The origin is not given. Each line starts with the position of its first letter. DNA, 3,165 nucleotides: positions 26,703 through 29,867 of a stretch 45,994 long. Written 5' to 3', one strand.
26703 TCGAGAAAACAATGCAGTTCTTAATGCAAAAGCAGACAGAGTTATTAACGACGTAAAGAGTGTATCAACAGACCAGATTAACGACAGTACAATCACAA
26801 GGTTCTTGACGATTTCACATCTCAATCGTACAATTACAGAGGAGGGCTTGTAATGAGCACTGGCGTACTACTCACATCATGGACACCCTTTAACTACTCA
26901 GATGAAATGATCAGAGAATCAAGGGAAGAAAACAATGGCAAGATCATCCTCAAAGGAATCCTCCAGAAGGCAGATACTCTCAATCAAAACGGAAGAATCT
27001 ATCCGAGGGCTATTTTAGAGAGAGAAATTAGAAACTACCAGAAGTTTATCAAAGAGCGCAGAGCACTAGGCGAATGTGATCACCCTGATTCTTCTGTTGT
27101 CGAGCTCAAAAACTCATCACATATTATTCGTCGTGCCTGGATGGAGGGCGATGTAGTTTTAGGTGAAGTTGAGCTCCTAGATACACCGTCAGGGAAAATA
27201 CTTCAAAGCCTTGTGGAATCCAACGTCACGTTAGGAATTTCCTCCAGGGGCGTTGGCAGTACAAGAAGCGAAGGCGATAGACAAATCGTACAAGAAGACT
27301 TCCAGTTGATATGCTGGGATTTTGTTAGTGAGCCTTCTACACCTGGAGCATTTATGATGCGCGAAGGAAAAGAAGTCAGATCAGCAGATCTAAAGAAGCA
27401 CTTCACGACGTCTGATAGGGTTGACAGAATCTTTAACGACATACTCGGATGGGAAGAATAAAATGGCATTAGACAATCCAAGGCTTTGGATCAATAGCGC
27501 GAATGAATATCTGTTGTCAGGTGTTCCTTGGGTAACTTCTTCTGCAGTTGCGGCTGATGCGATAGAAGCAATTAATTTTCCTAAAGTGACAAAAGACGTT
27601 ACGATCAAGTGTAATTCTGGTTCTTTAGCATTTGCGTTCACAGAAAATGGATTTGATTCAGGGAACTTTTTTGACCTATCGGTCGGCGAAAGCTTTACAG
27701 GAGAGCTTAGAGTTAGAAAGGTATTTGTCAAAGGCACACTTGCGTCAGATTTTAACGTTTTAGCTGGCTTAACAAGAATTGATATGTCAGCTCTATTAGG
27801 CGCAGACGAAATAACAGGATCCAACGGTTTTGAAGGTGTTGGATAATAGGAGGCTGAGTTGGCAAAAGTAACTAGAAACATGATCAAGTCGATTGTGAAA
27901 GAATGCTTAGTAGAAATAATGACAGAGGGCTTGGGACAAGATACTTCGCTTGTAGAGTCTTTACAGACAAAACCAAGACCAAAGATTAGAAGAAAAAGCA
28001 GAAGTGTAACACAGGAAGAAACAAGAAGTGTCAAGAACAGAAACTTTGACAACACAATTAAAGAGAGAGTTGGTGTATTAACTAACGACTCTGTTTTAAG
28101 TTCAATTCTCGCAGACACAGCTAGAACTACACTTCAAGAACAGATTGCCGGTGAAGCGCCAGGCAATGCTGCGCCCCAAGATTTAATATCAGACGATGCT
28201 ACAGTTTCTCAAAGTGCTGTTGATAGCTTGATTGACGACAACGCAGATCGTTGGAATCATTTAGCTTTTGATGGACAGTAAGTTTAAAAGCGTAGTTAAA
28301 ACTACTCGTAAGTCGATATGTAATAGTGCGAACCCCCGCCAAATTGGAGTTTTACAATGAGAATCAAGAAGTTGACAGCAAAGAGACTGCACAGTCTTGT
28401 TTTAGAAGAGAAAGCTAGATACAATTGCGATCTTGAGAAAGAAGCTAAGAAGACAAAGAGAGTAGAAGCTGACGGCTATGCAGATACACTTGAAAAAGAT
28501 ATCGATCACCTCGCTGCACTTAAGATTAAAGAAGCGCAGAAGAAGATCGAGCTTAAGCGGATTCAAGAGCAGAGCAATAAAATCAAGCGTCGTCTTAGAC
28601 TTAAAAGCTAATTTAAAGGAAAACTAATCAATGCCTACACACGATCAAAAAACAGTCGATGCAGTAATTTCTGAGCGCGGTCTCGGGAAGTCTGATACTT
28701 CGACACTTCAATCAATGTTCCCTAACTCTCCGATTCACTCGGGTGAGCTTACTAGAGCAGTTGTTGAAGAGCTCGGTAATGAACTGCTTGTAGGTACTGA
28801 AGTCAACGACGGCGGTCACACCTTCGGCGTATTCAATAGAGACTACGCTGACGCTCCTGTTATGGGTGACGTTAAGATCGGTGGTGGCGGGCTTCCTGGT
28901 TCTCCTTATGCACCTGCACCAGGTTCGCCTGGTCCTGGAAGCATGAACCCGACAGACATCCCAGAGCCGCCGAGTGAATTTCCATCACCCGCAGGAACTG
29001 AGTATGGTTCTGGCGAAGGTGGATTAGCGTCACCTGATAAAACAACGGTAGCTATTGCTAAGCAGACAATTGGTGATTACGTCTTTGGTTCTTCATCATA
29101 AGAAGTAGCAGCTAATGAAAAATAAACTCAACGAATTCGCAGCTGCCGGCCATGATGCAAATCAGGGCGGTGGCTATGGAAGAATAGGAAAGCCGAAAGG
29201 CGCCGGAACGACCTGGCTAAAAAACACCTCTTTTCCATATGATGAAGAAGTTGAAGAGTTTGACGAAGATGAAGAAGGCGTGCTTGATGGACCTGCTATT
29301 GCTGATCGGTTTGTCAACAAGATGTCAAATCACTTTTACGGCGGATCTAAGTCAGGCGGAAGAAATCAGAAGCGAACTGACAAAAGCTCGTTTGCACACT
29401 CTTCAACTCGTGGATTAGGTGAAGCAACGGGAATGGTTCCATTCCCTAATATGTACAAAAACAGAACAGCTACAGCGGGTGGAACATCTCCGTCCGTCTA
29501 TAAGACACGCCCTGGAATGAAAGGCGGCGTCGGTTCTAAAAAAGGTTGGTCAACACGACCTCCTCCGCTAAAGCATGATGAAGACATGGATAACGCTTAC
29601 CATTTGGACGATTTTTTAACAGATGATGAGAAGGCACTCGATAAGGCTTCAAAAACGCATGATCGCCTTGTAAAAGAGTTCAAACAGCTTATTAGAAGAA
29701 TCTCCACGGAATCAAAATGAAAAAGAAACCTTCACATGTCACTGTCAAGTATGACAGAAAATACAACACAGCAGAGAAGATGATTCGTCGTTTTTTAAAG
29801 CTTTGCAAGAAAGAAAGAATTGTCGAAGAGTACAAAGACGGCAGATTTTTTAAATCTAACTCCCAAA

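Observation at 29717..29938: Ribosomal protein bS21 homolog embedded in the head-morphogenesis operon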

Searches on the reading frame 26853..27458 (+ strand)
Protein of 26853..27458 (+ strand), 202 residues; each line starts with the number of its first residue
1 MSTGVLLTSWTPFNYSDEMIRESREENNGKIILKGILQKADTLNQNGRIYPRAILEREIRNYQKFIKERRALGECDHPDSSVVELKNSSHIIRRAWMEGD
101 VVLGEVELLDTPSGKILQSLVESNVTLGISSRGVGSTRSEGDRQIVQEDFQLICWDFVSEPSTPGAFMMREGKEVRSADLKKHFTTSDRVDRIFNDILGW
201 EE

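Call 3: search_protein_families(library=pfam, proteins=[window:26853-27458:+], max_evalue=1)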
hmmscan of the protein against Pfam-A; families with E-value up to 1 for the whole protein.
window:26853-27458:+ (202 aa): 2 families
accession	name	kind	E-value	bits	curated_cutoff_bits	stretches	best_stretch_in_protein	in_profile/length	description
PF03420.18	Peptidase_S77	-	2e-25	89.9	27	1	31-169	44-189/198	Prohead core protein serine protease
PF18542.6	TFIIB_C_1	-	0.092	13.3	25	1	40-111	9-77/99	Transcription factor IIB C-terminal module 1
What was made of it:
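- Checked: Prohead protease: 26853..27461, PF03420, 2e-25 (call 3).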

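Call 5: search_protein_families(library=phrogs, proteins=[window:26853-27458:+], max_evalue=0.01)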
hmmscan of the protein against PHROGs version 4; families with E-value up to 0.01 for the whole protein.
window:26853-27458:+ (202 aa): 4 families
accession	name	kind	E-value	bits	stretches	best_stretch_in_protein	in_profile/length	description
phrog_207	-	head and packaging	1.1e-49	170.8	1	7-175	17-188/519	head maturation protease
phrog_22848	-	unknown function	7.8e-07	28.5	1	37-168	159-301/991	-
phrog_3014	-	head and packaging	1.6e-06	28.5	1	32-167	28-189/266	head maturation protease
phrog_31489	-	head and packaging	0.0026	18.7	1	24-70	23-69/91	head maturation protease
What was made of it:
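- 26853..27461 (+): gp21-type prohead core protease. PF03420 2e-25 and phrog_207 1e-49 (calls 3, 5).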

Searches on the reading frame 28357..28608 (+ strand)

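Call 3: search_protein_families(library=pfam, proteins=[window:28357-28608:+], max_evalue=1)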
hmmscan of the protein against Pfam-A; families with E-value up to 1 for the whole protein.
window:28357-28608:+ (84 aa): 1 family
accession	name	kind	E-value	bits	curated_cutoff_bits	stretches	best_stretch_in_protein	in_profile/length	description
PF17641.8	ASPRs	-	0.071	13.8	26.3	1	9-50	19-60/118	Ancylostoma-associated secreted protein related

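Call 5: search_protein_families(library=phrogs, proteins=[window:28357-28608:+], max_evalue=0.01)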
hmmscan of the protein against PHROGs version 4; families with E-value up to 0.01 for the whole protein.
window:28357-28608:+ (84 aa): 0 families

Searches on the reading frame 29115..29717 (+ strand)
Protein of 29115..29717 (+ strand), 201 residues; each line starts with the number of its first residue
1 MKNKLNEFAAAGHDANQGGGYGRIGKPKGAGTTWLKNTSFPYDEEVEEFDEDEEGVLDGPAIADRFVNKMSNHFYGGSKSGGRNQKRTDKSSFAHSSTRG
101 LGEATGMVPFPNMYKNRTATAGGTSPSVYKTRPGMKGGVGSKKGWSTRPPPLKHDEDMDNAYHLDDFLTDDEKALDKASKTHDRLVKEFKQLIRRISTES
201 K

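Call 3: search_protein_families(library=pfam, proteins=[window:29115-29717:+], max_evalue=1)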
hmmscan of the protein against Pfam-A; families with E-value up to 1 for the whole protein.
window:29115-29717:+ (201 aa): 0 families

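Call 5: search_protein_families(library=phrogs, proteins=[window:29115-29717:+], max_evalue=0.01)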
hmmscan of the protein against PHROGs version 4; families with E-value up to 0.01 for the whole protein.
window:29115-29717:+ (201 aa): 0 families
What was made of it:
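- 29115..29720 (+): Upstream 201-aa gene of unknown family, the conserved immediate neighbour of bS21 in the closest clade. No Pfam or PHROG hit (calls 3, 5).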
